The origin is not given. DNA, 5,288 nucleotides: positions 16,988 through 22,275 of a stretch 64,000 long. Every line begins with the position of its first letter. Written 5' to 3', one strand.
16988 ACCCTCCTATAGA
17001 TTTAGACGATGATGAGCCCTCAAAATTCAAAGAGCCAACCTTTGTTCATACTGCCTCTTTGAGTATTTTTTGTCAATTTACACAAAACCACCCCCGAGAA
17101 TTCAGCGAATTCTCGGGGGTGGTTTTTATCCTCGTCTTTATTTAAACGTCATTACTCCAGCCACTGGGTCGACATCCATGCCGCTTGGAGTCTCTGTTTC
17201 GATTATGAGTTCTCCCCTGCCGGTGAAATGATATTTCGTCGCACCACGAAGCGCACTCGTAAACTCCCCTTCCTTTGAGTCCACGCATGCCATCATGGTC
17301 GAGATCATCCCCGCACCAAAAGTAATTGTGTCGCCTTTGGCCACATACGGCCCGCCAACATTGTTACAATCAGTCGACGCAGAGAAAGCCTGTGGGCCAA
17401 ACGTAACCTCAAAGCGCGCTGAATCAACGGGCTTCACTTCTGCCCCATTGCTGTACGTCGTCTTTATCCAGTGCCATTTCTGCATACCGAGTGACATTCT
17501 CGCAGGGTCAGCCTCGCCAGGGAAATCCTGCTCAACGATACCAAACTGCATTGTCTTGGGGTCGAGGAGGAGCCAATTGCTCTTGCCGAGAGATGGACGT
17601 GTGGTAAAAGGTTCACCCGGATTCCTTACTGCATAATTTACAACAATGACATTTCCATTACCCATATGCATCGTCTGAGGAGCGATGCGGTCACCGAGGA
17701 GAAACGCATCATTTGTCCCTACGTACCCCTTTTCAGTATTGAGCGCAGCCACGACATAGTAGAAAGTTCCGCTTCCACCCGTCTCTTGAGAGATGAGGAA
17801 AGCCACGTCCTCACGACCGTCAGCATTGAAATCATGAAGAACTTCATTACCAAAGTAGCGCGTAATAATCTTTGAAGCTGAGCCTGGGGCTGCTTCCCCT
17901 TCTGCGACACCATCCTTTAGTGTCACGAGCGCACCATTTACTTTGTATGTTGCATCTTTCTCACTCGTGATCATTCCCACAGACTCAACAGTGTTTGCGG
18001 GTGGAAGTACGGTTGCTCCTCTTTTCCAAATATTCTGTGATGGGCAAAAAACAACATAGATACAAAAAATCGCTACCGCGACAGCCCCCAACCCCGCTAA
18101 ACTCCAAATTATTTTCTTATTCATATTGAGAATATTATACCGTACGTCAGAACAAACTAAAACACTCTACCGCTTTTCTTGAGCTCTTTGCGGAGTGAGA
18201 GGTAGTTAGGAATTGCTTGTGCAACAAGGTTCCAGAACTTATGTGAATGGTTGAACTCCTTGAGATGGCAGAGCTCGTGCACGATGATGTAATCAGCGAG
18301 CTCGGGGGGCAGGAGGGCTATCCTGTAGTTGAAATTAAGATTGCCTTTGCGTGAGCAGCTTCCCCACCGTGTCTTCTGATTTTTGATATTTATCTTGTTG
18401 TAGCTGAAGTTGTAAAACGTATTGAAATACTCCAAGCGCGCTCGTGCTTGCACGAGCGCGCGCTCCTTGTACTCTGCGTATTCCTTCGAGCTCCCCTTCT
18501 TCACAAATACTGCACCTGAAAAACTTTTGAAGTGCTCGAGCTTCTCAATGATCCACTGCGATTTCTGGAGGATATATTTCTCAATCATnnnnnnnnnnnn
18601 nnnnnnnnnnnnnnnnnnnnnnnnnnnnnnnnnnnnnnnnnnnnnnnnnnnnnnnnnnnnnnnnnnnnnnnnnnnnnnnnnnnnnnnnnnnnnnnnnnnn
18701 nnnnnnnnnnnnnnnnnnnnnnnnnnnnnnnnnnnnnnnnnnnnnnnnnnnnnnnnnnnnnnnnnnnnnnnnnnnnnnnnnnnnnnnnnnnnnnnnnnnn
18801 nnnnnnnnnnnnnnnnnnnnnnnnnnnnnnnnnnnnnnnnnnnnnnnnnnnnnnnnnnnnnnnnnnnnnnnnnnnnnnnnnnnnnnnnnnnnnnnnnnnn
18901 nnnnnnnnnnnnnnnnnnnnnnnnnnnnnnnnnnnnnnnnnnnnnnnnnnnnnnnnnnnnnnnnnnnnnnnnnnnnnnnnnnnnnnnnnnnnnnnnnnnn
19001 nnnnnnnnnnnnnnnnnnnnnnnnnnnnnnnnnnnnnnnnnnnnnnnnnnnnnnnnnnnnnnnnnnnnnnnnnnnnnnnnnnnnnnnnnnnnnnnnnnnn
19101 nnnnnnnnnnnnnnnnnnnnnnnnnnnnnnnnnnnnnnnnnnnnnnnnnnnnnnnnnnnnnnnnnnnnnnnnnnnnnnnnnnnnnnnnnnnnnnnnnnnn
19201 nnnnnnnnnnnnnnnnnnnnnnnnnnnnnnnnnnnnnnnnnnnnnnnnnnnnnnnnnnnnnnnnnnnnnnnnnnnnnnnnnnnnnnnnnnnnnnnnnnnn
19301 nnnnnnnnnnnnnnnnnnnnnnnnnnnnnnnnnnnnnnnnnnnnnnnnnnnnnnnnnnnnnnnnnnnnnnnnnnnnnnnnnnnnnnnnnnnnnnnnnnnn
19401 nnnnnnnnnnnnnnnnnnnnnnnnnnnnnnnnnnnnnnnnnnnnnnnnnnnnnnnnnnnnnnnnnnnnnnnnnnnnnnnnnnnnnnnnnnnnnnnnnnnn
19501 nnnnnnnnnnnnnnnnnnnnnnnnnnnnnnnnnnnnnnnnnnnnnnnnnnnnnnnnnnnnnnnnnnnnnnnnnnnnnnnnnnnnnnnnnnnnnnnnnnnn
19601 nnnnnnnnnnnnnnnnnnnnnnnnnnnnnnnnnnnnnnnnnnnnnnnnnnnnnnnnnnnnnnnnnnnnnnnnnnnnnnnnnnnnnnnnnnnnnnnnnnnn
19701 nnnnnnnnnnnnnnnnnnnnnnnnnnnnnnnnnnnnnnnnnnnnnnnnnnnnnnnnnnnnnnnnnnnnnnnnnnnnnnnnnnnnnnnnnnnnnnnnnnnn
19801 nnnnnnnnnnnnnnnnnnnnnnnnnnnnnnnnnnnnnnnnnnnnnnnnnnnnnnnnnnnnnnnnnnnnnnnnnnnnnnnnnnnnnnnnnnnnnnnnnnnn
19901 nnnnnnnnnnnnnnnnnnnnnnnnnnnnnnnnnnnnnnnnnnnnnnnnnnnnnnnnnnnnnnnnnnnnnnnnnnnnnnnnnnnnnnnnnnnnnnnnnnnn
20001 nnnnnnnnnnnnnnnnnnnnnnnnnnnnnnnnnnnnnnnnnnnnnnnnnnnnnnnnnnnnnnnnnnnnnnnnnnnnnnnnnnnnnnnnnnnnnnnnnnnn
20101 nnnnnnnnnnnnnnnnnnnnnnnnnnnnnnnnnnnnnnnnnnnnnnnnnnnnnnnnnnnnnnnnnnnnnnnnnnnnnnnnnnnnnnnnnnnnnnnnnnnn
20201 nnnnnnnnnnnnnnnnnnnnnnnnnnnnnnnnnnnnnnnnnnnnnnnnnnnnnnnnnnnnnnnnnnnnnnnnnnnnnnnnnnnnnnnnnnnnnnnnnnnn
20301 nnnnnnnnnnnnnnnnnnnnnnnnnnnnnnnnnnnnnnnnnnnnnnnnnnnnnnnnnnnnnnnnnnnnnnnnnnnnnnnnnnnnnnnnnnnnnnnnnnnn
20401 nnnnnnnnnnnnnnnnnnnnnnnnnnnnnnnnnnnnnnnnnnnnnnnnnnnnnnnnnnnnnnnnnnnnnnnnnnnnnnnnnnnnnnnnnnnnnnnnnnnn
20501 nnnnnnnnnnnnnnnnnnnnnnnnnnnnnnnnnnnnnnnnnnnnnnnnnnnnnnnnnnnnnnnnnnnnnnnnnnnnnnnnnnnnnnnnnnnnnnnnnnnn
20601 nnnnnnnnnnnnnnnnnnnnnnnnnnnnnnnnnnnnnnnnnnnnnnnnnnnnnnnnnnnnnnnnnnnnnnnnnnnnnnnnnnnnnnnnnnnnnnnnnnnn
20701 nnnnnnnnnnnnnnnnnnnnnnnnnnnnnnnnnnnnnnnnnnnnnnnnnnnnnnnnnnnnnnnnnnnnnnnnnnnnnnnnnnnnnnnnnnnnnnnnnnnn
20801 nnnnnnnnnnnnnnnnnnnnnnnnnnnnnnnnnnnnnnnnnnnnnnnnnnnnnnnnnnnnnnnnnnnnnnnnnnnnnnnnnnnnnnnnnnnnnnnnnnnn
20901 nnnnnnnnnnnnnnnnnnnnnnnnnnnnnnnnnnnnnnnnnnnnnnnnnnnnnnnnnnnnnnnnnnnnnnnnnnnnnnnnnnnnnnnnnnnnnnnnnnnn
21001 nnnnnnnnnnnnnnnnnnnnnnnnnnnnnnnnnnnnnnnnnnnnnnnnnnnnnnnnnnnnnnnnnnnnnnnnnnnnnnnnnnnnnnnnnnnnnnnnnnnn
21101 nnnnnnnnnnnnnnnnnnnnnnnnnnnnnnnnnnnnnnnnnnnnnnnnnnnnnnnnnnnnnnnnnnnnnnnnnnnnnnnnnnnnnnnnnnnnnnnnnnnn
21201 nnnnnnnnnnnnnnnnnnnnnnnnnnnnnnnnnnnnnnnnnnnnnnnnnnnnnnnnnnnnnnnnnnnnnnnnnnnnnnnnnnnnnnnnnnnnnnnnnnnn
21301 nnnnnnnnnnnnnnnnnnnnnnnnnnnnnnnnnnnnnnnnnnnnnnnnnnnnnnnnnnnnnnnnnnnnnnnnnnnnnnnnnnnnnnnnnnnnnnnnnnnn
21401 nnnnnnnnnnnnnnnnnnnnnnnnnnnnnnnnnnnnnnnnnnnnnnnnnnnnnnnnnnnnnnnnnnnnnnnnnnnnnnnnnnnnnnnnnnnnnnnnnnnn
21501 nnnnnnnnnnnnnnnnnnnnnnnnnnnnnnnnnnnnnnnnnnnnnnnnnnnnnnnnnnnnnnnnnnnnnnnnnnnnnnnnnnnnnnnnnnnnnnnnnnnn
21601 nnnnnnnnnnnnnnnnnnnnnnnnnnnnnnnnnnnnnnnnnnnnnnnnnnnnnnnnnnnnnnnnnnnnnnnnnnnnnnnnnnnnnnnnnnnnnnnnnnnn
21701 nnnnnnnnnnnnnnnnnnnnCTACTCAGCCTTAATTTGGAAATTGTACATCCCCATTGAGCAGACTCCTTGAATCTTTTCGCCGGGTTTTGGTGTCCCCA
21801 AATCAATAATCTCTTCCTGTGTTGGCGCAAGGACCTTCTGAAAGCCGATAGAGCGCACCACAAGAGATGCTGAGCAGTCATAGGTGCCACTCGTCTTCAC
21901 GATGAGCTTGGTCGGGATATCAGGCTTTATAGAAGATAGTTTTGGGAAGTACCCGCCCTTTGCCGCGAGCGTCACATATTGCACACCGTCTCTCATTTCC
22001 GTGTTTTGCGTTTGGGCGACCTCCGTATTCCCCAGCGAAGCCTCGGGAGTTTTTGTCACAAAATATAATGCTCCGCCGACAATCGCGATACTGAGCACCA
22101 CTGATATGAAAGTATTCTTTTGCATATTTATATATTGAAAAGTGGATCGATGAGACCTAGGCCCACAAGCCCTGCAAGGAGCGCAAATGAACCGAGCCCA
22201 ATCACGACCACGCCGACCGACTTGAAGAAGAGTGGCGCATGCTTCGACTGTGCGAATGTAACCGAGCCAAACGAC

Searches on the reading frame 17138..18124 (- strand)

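Call 85: search_protein_families(library=pfam, proteins=[window:17138-18124:-], max_evalue=0.001)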
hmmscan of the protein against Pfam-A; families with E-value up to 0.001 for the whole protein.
window:17138-18124:- (328 aa): 1 family
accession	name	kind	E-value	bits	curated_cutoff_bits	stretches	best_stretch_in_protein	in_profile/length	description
PF03724.22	META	-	2e-12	47.5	24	1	227-312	16-101/109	META domain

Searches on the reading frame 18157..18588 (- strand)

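Call 85: search_protein_families(library=pfam, proteins=[window:18157-18588:-], max_evalue=0.001)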
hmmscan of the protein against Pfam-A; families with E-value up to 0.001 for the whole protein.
window:18157-18588:- (143 aa): 1 family
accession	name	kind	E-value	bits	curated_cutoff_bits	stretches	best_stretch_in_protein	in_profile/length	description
PF01863.23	YgjP-like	-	7.3e-37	127.8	26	1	40-138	108-206/207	YgjP-like, metallopeptidase domain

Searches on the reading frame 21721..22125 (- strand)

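Call 85: search_protein_families(library=pfam, proteins=[window:21721-22125:-], max_evalue=0.001)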
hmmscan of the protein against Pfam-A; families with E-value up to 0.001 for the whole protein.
window:21721-22125:- (134 aa): 1 family
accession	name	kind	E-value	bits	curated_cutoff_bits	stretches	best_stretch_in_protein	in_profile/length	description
PF13473.12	Cupredoxin_1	-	2.9e-05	24.4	27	1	49-127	21-97/104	Cupredoxin-like domain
